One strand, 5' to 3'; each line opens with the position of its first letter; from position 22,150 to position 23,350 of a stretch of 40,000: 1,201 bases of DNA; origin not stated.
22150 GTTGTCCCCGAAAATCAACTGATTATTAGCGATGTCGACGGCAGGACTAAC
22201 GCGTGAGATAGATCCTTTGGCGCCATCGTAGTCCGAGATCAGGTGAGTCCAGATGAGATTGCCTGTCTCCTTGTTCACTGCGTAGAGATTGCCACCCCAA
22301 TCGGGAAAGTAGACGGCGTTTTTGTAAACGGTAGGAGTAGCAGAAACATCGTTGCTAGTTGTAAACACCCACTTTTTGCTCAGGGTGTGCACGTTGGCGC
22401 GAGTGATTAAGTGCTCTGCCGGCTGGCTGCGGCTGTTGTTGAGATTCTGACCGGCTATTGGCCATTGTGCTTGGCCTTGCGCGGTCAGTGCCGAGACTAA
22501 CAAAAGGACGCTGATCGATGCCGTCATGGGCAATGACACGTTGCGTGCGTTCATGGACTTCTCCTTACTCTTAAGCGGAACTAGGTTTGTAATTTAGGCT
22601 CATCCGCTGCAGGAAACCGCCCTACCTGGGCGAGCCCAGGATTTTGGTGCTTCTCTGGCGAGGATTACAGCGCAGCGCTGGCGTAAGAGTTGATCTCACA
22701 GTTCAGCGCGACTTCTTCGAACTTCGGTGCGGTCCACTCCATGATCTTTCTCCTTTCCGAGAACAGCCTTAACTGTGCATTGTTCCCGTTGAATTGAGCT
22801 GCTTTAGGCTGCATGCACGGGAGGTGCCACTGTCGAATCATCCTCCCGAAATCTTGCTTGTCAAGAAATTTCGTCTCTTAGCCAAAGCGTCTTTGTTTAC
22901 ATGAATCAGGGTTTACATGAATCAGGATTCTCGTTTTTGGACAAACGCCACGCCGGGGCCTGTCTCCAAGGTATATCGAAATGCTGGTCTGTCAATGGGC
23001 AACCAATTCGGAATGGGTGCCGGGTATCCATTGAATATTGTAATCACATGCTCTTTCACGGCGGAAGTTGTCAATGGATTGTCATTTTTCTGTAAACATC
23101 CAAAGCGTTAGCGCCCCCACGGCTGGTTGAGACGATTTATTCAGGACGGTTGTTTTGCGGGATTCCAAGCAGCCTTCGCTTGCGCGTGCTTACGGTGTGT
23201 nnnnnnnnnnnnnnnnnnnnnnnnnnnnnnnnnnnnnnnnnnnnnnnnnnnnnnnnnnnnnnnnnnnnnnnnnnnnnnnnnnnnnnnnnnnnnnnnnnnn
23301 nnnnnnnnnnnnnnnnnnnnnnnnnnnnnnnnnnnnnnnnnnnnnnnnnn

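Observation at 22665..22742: Unannotated PqqA-like peptide gene in front of a PQQ-propeller protein, without pqqBCDE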

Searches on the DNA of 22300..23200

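Call 74: search_rna_families(source=window, start=22300, end=23200, threshold=evalue, max_evalue=1)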
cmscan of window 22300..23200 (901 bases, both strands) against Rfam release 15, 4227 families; matches with E-value up to 1: 0.
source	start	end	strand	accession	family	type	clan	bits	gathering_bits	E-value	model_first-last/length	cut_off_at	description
